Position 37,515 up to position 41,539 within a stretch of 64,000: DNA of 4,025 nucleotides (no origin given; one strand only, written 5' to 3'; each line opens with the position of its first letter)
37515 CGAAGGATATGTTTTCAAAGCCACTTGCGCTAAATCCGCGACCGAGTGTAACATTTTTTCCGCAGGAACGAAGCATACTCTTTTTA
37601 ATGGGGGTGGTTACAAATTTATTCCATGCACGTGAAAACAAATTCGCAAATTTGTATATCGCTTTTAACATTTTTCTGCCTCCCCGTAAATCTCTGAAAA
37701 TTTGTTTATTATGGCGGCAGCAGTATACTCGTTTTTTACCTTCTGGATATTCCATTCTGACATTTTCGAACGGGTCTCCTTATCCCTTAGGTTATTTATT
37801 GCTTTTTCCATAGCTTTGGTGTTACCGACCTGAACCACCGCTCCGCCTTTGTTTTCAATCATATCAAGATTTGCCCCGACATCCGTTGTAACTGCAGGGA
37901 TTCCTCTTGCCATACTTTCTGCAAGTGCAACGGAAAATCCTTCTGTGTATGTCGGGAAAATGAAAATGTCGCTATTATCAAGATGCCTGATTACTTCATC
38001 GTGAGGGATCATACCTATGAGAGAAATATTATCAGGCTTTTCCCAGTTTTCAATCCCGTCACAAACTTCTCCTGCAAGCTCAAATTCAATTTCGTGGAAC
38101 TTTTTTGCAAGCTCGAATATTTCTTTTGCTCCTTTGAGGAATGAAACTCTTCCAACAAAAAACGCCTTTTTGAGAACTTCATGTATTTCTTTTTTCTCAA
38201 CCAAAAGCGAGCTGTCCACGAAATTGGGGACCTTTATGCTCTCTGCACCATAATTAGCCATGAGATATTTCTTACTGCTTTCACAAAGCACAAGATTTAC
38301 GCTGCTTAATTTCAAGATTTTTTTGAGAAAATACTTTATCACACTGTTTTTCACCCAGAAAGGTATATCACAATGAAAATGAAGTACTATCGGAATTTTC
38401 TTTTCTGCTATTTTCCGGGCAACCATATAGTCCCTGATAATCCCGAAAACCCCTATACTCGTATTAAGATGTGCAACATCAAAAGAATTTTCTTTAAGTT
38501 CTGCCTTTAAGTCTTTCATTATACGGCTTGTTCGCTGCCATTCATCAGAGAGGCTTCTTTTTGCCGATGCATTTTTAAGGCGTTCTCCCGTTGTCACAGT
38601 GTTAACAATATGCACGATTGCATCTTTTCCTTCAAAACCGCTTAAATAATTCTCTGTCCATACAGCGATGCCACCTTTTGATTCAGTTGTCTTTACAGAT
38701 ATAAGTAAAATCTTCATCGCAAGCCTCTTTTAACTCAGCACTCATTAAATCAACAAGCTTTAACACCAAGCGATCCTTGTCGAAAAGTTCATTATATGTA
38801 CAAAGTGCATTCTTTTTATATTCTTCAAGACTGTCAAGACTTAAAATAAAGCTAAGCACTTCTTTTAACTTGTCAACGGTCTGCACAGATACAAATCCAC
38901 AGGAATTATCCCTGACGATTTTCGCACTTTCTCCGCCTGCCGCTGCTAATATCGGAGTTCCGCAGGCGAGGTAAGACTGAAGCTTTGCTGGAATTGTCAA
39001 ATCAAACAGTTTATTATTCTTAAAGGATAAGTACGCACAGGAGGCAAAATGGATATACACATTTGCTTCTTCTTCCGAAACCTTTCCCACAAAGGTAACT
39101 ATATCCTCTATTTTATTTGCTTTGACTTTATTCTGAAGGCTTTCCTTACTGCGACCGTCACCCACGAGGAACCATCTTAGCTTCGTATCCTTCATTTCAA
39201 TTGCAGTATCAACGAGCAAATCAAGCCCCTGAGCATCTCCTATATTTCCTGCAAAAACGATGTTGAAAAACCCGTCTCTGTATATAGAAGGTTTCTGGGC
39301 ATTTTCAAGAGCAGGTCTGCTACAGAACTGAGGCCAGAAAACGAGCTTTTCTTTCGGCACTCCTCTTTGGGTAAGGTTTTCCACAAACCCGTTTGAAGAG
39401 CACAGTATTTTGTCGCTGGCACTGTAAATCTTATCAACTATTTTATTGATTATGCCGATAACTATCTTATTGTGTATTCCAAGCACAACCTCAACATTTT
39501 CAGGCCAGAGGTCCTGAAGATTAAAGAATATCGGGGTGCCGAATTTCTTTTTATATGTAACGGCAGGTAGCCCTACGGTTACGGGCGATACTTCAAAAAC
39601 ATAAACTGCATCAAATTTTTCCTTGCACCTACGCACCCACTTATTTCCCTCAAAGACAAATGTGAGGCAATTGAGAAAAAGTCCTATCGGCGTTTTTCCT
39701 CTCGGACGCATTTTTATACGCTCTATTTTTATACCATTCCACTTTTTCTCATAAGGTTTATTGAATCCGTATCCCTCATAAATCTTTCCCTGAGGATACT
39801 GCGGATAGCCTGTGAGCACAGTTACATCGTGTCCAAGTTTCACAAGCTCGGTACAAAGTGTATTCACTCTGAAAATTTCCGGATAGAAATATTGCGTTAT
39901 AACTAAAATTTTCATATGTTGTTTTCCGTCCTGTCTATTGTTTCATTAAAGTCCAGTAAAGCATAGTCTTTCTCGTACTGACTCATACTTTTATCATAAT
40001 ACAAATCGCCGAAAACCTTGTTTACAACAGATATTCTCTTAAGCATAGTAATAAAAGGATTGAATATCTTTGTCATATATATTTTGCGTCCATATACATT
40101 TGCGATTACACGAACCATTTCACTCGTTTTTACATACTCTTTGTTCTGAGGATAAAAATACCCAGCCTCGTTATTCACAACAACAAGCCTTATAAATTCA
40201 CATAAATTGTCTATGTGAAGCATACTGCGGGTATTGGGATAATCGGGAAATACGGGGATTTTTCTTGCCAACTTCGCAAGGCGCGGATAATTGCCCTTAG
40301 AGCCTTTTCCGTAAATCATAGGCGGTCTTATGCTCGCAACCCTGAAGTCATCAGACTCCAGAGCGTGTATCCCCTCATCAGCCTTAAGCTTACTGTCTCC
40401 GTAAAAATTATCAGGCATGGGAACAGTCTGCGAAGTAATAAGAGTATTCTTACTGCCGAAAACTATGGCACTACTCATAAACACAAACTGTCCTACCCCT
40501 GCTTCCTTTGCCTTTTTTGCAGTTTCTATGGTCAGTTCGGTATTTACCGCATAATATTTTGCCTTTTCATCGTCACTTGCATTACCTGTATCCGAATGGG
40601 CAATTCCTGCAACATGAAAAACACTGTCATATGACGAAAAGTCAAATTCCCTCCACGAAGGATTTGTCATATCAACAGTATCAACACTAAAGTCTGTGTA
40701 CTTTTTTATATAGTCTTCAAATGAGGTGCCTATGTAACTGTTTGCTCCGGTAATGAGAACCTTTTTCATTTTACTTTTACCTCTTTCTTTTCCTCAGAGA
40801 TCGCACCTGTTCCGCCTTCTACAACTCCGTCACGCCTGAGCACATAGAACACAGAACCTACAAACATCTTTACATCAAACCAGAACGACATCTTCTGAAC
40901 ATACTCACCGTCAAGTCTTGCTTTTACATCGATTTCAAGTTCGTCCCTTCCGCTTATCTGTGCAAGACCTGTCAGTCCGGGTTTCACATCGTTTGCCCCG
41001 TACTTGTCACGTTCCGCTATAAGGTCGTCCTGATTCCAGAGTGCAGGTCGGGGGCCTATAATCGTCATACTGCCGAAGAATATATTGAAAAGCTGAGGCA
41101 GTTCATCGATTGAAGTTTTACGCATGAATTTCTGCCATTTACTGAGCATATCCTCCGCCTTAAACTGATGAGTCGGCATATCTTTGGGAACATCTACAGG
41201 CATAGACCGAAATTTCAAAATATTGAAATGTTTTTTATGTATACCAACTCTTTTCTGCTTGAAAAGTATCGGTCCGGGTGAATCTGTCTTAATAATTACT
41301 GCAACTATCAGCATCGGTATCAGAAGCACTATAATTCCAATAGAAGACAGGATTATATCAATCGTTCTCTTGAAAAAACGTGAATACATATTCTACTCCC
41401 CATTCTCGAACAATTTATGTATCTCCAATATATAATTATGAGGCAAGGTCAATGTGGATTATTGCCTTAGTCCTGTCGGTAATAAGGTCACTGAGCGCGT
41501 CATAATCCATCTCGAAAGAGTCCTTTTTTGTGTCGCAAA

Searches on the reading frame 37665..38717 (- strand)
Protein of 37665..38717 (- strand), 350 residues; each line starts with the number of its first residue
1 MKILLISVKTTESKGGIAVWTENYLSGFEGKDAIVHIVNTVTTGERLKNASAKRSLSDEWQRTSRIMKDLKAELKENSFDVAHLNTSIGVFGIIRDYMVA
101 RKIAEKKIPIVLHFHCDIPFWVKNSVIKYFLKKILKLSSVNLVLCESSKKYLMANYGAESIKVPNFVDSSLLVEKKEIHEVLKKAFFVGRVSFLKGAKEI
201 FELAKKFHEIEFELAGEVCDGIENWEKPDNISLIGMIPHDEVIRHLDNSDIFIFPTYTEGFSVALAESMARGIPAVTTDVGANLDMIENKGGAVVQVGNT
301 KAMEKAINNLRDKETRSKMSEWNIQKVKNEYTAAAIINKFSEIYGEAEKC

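Call 7: search_protein_families(library=pfam, proteins=[window:37665-38717:-], max_evalue=0.001)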
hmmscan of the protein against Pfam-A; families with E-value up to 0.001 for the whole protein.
window:37665-38717:- (350 aa): 4 families
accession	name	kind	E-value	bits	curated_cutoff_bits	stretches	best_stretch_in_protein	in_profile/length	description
PF00534.26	Glycos_transf_1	-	1.3e-24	87.1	26.4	1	174-321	7-167/172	Glycosyl transferases group 1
PF13692.12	Glyco_trans_1_4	-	8.7e-19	68.6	27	1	185-310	4-139/142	Glycosyl transferases group 1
PF13439.12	Glyco_transf_4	-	2.5e-11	44.4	28.5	1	15-169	2-168/170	Glycosyltransferase Family 4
PF13524.12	Glyco_trans_1_2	-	2e-07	31.5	25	1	200-339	5-141/144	Glycosyl transferase-like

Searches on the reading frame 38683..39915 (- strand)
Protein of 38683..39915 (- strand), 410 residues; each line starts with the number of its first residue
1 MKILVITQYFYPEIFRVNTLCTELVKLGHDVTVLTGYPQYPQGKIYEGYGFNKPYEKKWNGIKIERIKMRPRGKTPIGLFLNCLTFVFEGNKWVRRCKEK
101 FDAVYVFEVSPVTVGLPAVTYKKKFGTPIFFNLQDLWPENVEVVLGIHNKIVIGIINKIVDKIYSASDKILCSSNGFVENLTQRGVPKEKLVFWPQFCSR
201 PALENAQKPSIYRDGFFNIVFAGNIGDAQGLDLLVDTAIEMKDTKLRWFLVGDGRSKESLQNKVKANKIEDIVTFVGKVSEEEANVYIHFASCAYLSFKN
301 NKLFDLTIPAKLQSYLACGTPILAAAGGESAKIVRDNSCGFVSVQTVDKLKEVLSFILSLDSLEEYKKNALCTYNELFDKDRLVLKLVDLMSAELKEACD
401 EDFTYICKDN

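Call 7: search_protein_families(library=pfam, proteins=[window:38683-39915:-], max_evalue=0.001)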
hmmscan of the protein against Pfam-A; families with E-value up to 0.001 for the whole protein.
window:38683-39915:- (410 aa): 4 families
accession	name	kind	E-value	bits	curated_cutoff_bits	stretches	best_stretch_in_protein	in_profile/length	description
PF13692.12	Glyco_trans_1_4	-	2.6e-13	50.9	27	1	218-352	3-134/142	Glycosyl transferases group 1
PF00534.26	Glycos_transf_1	-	4.8e-13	49.4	26.4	1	217-368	16-167/172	Glycosyl transferases group 1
PF13579.12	Glyco_trans_4_4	-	1.8e-11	45.1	29.7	1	16-194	6-155/158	Glycosyl transferase 4-like domain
PF13439.12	Glyco_transf_4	-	4e-10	40.4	28.5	1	17-195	8-163/170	Glycosyltransferase Family 4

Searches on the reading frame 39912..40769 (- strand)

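Call 7: search_protein_families(library=pfam, proteins=[window:39912-40769:-], max_evalue=0.001)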
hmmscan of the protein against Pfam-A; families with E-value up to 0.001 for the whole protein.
window:39912-40769:- (285 aa): 5 families
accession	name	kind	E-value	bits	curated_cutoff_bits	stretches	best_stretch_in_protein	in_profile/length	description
PF01370.27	Epimerase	-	7.4e-19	68.5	20.9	1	4-202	1-230/240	NAD dependent epimerase/dehydratase family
PF04321.23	RmlD_sub_bind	-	8.2e-12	45.2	27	1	3-169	2-168/287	RmlD substrate binding domain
PF01073.25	3Beta_HSD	-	8.4e-08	32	22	1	27-170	47-199/280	3-beta hydroxysteroid dehydrogenase/isomerase family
PF16363.11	GDP_Man_Dehyd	-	8.4e-06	25.9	27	1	28-231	55-271/332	GDP-mannose 4,6 dehydratase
PF07993.18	NAD_binding_4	-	2.9e-05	23.8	20.1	1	26-162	69-217/258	Male sterility protein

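Call 54: search_protein_families(library=ncbifam, proteins=[window:39912-40769:-], max_evalue=1e-10)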
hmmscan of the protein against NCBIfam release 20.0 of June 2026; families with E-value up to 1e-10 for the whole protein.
window:39912-40769:- (285 aa): 2 families
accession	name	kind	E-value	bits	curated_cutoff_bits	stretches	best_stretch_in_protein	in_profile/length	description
TIGR01179.1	galE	equivalog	2.7e-13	49.5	262.3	1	42-148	66-172/332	UDP-glucose 4-epimerase GalE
TIGR01214.1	rmlD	equivalog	8.4e-12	44.8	224.05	1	3-226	1-226/285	dTDP-4-dehydrorhamnose reductase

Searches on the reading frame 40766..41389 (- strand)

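Call 54: search_protein_families(library=ncbifam, proteins=[window:40766-41389:-], max_evalue=1e-10)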
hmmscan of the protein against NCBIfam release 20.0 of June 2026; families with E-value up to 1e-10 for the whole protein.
window:40766-41389:- (207 aa): 10 families
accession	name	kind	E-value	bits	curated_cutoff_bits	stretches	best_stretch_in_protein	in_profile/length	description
TIGR03025.1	EPS_sugtrans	subfamily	1.2e-64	219.2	295.55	1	3-188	254-443/445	exopolysaccharide biosynthesis polyprenyl glycosylphosphotransferase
TIGR03023.1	WcaJ_sugtrans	equivalog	1.5e-57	195.9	410.75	1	3-185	259-448/453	undecaprenyl-phosphate glucose phosphotransferase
TIGR03022.1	WbaP_sugtrans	subfamily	5.1e-48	164.5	403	1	3-188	255-454/456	undecaprenyl-phosphate galactose phosphotransferase WbaP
TIGR03013.1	EpsB_2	subfamily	3.7e-40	138.3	393.35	1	4-185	252-438/443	TIGR03013 family XrtA/PEP-CTERM system glycosyltransferase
NF050817.1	PolSacchBiosHfsE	equivalog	7.7e-39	133.7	750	1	5-177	270-453/467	polysaccharide biosynthesis protein HfsE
NF007518.0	PRK10124.1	equivalog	2.4e-37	128.7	684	1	4-181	271-455/464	undecaprenyl-phosphate glucose phosphotransferase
NF052601.1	undeca_RfbP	equivalog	5.8e-37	127.3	330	2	76-183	129-235/244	undecaprenyl-phosphate galactose phosphotransferase family protein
NF041877.1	EPS_EpsZ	equivalog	5.7e-36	124.1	800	1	6-188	265-457/459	exopolysaccharide biosynthesis polyisoprenyl-phosphate hexose-1-phosphate transferase EpsZ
NF011751.0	PRK15204.1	equivalog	1.1e-33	116.5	907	1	3-189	276-475/476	undecaprenyl-phosphate galactose phosphotransferase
NF045514.1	glycotran_HepC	equivalog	9.5e-20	70.8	140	1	3-116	113-212/220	heterocyst development glycosyltransferase HepC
